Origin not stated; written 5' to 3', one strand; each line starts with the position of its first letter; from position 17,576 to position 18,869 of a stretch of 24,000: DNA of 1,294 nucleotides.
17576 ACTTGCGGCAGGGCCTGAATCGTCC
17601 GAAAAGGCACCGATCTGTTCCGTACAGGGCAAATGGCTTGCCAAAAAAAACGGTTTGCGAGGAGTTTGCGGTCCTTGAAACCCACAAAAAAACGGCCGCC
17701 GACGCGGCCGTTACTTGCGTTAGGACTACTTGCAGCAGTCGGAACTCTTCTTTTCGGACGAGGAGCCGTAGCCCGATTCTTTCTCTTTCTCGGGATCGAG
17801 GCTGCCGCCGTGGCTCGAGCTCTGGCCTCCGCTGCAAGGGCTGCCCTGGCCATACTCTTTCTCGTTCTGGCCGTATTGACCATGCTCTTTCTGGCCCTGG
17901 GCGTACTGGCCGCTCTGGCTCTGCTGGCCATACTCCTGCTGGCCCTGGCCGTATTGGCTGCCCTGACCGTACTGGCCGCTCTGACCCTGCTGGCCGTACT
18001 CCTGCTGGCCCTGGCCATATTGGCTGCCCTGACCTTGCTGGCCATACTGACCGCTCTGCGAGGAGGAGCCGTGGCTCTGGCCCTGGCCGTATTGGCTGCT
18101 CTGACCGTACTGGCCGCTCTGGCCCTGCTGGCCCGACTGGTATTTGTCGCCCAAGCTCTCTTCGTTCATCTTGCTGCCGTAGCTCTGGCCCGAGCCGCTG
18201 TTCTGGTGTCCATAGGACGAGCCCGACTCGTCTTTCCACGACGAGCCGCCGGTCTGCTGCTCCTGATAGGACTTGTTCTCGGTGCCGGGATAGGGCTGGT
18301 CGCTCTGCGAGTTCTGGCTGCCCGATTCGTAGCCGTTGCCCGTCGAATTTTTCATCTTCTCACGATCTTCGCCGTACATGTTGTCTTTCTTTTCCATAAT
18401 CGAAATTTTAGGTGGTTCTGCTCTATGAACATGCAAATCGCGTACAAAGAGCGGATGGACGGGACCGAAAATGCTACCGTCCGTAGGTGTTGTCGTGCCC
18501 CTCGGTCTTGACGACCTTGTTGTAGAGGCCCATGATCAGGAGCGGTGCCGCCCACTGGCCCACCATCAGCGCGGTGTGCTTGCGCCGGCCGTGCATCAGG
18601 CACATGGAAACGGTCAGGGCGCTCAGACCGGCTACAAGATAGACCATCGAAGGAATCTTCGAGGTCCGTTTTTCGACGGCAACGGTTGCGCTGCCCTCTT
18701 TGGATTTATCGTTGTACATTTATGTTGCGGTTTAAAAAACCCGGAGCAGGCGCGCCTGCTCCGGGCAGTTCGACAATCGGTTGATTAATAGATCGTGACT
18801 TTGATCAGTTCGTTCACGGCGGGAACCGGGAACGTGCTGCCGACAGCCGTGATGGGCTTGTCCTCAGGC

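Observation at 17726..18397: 223-aa S/Y/G/Q-rich, FUS/prion-like low-complexity protein with recent 66-nt tandem repeats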

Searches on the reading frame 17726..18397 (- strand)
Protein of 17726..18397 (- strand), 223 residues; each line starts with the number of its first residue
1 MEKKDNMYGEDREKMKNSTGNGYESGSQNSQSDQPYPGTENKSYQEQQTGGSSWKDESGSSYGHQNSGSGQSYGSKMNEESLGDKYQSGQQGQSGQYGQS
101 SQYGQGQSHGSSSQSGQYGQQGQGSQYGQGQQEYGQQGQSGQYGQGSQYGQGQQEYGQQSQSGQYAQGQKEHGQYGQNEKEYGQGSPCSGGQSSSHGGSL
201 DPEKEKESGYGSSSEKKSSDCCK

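Call 5: search_protein_families(library=pfam, proteins=[window:17726-18397:-], max_evalue=1)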
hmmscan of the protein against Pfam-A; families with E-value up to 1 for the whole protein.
window:17726-18397:- (223 aa): 0 families

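Call 6: search_protein_families(library=ncbifam, proteins=[window:17726-18397:-], max_evalue=1)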
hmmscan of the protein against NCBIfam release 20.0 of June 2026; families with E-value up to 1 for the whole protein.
window:17726-18397:- (223 aa): 0 families

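Call 7: find_homologous_proteins(query=window:17729-18397:-, max_evalue=0.001)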
Query window:17729-18397:-: 3145 candidates shared short words with the query, none scored E <= 0.001.

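Call 8: list_cluster_members(proteins=[window:17729-18397:-, window:17729-18436:-, window:16586-17551:-, window:18477-18719:-])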
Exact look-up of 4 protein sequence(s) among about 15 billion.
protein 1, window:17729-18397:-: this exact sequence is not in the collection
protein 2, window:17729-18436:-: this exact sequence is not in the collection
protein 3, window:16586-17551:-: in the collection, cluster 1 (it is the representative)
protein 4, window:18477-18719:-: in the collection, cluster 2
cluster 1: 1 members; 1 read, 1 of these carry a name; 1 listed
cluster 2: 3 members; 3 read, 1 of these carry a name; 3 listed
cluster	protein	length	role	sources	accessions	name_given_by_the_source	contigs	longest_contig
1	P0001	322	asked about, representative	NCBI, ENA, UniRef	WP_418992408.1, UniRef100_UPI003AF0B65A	manganese catalase family protein [Alistipes sp.] | manganese catalase family protein n=1 Tax=Alistipes sp. TaxID=1872444 RepID=UPI003AF0B65A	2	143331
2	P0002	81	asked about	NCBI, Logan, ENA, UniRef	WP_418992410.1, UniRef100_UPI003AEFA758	hypothetical protein [Alistipes sp.] | hypothetical protein n=1 Tax=Alistipes sp. TaxID=1872444 RepID=UPI003AEFA758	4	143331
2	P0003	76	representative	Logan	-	-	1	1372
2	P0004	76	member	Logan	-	-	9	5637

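Call 9: find_encoding_contigs(protein=P0001, flank=6000, max_places=6)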
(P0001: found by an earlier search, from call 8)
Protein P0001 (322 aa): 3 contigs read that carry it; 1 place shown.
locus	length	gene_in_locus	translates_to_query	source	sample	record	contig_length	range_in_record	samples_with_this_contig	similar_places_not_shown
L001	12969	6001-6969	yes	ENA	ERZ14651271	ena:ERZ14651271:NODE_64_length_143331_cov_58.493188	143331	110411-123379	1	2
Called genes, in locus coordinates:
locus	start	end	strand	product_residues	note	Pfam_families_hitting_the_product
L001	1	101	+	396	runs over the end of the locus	PF00753:Lactamase_B, PF19583:ODP, PF00258:Flavodoxin_1, PF12724:Flavodoxin_5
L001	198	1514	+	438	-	PF03721:UDPG_MGDP_dh_N, PF00984:UDPG_MGDP_dh, PF03720:UDPG_MGDP_dh_C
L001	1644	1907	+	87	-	-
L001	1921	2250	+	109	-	-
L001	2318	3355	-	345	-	PF01988:VIT1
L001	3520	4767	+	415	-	-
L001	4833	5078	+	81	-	-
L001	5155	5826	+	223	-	-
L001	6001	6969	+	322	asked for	PF05067:Mn_catalase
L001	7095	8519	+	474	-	PF00128:Alpha-amylase, PF02324:Glyco_hydro_70 (faint)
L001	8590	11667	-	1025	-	PF02837:Glyco_hydro_2_N, PF00703:Glyco_hydro_2, PF02836:Glyco_hydro_2_C, PF16353:LacZ_4, PF02929:Bgal_small_N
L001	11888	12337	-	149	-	PF04074:DUF386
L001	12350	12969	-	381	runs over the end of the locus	PF28535:DUF8431, PF03372:Exo_endo_phos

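Call 17: find_homologous_proteins(query=A1, max_evalue=0.01)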
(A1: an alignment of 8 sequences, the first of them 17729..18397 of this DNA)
Query A1 (8 sequences) (223 aa, profile of the alignment): 8 proteins with E <= 0.01 among 6805 candidates.
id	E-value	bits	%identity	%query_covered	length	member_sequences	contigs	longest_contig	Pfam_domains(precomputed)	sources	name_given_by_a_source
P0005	6.5e-29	119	29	14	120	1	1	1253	-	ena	-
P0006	3.7e-26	110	-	-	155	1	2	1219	-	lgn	-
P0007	1.7e-25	108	35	17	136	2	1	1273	-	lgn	-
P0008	1.8e-23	102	26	33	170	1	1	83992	-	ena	-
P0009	1.4e-20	92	39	96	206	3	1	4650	-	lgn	-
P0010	1.1e-13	70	36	92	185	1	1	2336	-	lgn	-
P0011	1.8e-11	63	54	6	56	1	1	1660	-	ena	-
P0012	8.5e-6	44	-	-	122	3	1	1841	-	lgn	-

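Call 23: search_solved_structures(query=window:17729-18397:-, max_evalue=10)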
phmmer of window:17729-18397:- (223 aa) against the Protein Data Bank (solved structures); distinct sequences matched with E-value up to 10: 1.
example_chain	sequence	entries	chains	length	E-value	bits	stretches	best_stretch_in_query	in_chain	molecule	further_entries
7kx0_A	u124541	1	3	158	2.7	11.6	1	148-202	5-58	CD70 antigen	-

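Call 26: predict_structure(alignment_id=A2)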
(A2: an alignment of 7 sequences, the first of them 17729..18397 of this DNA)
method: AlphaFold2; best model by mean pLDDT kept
length: 223 residues; sequences in the alignment: 7
mean_pLDDT: 46.4   pTM: 0.12
mean pLDDT of the five models: 46.4, 44.6, 40.0, 39.4, 39.2
residues with pLDDT >= 90: 0; 70-90: 0; 50-70: 49; < 50: 174
segments of 3 or more residues with pLDDT < 50: 18-20, 26-28, 32-43, 48-132, 134-137, 144-154, 157-169, 176-180, 182-199, 211-215
pLDDT, mean of each block of 10 residues (from residue 1): 56 55 47 45 47 43 43 41 43 44 40 42 43 47 47 47 46 48 44 47 54 49 49
secondary structure: DSSP gave nothing for this model
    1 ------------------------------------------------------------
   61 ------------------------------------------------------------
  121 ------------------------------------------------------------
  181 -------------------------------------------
elements in order:

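Call 27: search_protein_representatives(alignment_id=A2)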
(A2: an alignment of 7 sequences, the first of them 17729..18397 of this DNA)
Query: 7 sequences, 160 profile positions. Proteins with E-value up to 0.001 (for the whole library): 22; up to 1e-10: 11; up to 1e-30: 3. The best 22 are listed.
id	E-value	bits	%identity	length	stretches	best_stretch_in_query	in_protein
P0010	7.1e-43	163.2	-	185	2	1-129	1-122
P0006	3.4e-42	161.0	-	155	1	1-159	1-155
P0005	2.0e-33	132.5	-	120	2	1-75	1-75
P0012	1.9e-22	96.8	-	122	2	1-82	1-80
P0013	4.4e-18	82.6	-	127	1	1-113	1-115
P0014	1.7e-16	77.4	-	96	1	1-92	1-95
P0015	4.7e-15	72.7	-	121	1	4-93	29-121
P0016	1.4e-14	71.2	-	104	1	4-95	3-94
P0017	4.0e-13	66.5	-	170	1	3-160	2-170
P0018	1.4e-12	64.8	-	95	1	1-67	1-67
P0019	6.7e-11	59.3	-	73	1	1-53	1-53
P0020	1.2e-10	58.5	-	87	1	1-93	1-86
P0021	5.6e-09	53.0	-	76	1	1-49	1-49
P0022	7.1e-09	52.7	-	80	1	1-58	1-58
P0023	1.0e-08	52.1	-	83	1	1-56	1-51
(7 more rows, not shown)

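Call 39: find_encoding_contigs(protein=P0009, flank=5000, max_places=4)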
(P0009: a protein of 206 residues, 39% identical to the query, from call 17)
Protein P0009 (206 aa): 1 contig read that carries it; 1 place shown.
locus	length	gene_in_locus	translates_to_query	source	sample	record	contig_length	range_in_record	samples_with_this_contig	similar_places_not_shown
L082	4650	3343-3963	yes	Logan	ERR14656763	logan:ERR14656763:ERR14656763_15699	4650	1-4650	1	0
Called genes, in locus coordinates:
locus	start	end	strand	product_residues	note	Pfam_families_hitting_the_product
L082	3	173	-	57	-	?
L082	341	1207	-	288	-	PF02915:Rubrerythrin (faint), PF01988:VIT1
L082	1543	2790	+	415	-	-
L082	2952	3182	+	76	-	-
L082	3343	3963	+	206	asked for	-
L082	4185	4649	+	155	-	?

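Call 40: find_encoding_contigs(protein=P0017, flank=5000, max_places=4)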
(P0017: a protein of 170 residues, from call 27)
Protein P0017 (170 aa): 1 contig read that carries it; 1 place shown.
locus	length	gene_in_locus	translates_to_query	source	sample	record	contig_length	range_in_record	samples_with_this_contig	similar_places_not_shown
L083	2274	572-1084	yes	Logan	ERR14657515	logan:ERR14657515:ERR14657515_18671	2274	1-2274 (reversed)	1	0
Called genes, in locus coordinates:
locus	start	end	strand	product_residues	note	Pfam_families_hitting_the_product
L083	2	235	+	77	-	?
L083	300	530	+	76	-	-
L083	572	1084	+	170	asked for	-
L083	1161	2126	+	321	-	PF05067:Mn_catalase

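Call 44: find_related_loci(query=window:17729-18397:-, collection=metagenome_contigs, flank=2500)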
Query window:17729-18397:- (223 aa) in metagenome_contigs; peptide patterns used: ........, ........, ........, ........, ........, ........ (x = any residue, [..] = any of these).
193 stretches matched a pattern, but none encodes a relative of the query by tblastn (E <= 1e-3).

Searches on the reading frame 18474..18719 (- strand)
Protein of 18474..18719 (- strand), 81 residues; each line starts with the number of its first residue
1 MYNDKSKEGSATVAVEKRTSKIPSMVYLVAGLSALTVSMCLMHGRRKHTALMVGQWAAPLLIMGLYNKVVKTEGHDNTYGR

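Call 5: search_protein_families(library=pfam, proteins=[window:18474-18719:-], max_evalue=1)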
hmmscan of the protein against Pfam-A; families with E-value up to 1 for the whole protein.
window:18474-18719:- (81 aa): 3 families
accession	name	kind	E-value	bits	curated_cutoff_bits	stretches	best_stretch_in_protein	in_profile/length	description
PF22083.2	I-HmuI_NUMOD-like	-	0.049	13.6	27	1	31-49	23-40/46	DNA endonuclease I-HmuI-like, NUMOD-like domain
PF15555.11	DUF4658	-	0.15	12.7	27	1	6-65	52-112/123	Domain of unknown function (DUF4658)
PF02041.22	Auxin_BP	-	0.22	11.6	21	1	14-47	10-43/167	Auxin binding protein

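Call 6: search_protein_families(library=ncbifam, proteins=[window:18474-18719:-], max_evalue=1)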
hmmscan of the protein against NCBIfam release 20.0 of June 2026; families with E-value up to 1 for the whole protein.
window:18474-18719:- (81 aa): 1 family
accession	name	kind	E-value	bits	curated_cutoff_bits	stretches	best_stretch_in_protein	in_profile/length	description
NF004705.1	PRK06041.1-3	equivalog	0.056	12.4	400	1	17-70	184-236/465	archaellar assembly protein ArlJ/FlaJ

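Call 59: find_homologous_proteins(query=window:18477-18719:-, max_evalue=0.001)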
Query window:18477-18719:- (81 aa): 164 proteins with E <= 0.001 among 164 candidates; the best 120 are listed.
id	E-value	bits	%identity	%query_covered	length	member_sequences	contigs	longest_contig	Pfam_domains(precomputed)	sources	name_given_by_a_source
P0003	1.1e-37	145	89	94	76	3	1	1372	-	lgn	-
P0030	8.3e-34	132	83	94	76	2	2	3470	-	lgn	-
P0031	6.6e-31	123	75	94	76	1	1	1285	-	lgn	-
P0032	1.8e-30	122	79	94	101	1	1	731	-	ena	-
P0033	3.0e-30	121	79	94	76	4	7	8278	-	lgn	-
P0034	3.2e-30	121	78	94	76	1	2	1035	-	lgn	-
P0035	3.2e-30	121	75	94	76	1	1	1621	-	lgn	-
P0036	4.1e-30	121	72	100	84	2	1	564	-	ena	-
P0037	4.8e-30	120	78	94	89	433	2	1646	-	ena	-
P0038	9.9e-30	119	76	96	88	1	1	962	-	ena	-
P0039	1.1e-29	119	76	96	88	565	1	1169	-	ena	-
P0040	1.3e-29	119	76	96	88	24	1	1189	-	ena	-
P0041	1.9e-29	118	76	94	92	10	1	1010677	-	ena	-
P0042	2.4e-29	118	71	94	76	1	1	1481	-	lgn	-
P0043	2.8e-29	118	74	95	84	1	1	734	-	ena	-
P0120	3.2e-20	89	64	85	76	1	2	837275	-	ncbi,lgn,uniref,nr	ncbi:hypothetical protein [Prevotella sp. 10(H)]|uniref:hypothetical protein n=1 Tax=Prevotella sp. 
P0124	5.0e-20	89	61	94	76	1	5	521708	-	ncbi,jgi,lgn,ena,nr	ncbi:MAG TPA: hypothetical protein DIT04_13865 [Dysgonomonas sp.]|nr:hypothetical protein [Dysgonomo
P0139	6.3e-19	85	59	94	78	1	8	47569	-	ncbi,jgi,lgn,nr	ncbi:MAG: hypothetical protein LUG51_03725 [Tannerellaceae bacterium]|nr:hypothetical protein [Tanne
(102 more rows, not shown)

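Call 60: find_encoding_contigs(protein=P0124, flank=4000, max_places=2)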
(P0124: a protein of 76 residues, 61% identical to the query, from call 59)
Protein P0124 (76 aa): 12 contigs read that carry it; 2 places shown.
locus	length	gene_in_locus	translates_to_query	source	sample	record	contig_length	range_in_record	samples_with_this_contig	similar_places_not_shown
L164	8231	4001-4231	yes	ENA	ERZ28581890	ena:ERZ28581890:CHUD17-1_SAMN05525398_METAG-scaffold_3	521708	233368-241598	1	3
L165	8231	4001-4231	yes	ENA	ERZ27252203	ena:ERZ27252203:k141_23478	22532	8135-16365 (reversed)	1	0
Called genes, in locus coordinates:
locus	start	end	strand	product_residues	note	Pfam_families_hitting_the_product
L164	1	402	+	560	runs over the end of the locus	PF18483:Lectin_L-type_dom (weak)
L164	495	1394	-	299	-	PF03331:LpxC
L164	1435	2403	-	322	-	PF04773:FecR, PF16344:FecR_C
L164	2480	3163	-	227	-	PF07638:Sigma70_ECF (faint), PF04542:Sigma70_r2, PF08281:Sigma70_r4_2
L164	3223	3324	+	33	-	-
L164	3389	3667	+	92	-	-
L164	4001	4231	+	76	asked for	-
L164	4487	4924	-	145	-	PF00903:Glyoxalase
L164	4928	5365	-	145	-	-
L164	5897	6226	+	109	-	-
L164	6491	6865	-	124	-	PF04266:ASCH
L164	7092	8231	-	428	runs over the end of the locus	PF01566:Nramp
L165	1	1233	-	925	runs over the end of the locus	PF07660:STN, PF13620:CarboxypepD_reg, PF13715:CarbopepD_reg_2, PF07715:Plug, PF25183:OMP_b-brl_4 (faint), PF00593:TonB_dep_Rec_b-barrel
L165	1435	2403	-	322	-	PF04773:FecR, PF16344:FecR_C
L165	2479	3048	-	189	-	PF07638:Sigma70_ECF (faint), PF04542:Sigma70_r2, PF08281:Sigma70_r4_2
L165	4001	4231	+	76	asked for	-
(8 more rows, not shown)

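Call 61: find_encoding_contigs(protein=P0120, flank=4000, max_places=2)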
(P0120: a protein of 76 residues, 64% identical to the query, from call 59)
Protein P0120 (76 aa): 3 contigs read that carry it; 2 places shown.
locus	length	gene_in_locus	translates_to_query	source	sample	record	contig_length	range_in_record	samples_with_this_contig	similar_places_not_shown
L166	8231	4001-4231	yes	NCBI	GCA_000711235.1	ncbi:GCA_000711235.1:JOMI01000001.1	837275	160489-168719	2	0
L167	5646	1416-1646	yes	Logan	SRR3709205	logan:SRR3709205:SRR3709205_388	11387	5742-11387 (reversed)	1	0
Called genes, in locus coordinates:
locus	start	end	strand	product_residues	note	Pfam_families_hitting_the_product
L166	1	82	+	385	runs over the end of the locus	PF04041:Glyco_hydro_130, PF00251:Glyco_hydro_32N (weak), PF04616:Glyco_hydro_43 (faint)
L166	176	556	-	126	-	-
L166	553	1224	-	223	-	PF00535:Glycos_transf_2, PF10111:Glyco_tranf_2_2, PF13641:Glyco_tranf_2_3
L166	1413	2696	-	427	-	PF01053:Cys_Met_Meta_PP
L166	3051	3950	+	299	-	PF00106:adh_short, PF08659:KR, PF23441:SDR, PF13561:adh_short_C2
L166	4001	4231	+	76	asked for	-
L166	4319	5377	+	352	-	PF08450:SGL (faint), PF10282:Lactonase, PF00400:WD40 (faint), PF23393:Beta-prop_WDR90_POC16_2nd (faint), PF25174:Beta-prop_THOC3 (weak), PF23414:Beta-prop_EML_2 (faint)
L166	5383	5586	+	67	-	-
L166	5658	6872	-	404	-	PF01266:DAO, PF01494:FAD_binding_3 (weak), PF03486:HI0933_like (faint), PF07992:Pyr_redox_2 (faint), PF13738:Pyr_redox_3 (weak)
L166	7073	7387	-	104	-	PF05336:rhaM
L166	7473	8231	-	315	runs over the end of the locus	PF02311:AraC_binding, PF12833:HTH_18, PF00165:HTH_AraC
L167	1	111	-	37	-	?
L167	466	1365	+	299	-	PF00106:adh_short, PF08659:KR, PF23441:SDR, PF13561:adh_short_C2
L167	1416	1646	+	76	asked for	-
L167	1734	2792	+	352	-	PF08450:SGL (faint), PF10282:Lactonase, PF00400:WD40 (faint), PF23393:Beta-prop_WDR90_POC16_2nd (faint), PF25174:Beta-prop_THOC3 (weak), PF23414:Beta-prop_EML_2 (faint)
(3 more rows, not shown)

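Call 62: find_encoding_contigs(protein=P0139, flank=4000, max_places=2)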
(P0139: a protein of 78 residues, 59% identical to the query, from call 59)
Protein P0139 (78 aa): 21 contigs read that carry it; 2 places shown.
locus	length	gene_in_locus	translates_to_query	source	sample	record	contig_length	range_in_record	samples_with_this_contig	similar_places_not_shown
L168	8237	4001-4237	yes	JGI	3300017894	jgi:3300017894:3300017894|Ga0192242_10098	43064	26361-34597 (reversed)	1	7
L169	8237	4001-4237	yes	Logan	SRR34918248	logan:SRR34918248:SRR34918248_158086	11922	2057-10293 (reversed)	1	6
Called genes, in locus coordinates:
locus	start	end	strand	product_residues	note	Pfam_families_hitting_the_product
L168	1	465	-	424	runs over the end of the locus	-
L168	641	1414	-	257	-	PF18962:Por_Secre_tail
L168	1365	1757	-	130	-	-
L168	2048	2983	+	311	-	PF00291:PALP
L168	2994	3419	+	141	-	-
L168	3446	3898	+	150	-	PF25087:GMPPB_C (faint), PF00132:Hexapep (faint)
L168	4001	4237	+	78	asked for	-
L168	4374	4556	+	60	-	-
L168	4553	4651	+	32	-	-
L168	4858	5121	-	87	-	PF12637:TSCPD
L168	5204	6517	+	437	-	PF08245:Mur_ligase_M, PF02875:Mur_ligase_C, PF27239:FOL3_C (weak)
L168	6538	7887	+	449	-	PF07690:MFS_1, PF13347:MFS_2, PF07690:MFS_1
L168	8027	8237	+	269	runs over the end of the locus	PF00288:GHMP_kinases_N, PF08544:GHMP_kinases_C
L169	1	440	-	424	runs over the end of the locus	-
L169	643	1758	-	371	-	PF18962:Por_Secre_tail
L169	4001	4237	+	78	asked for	-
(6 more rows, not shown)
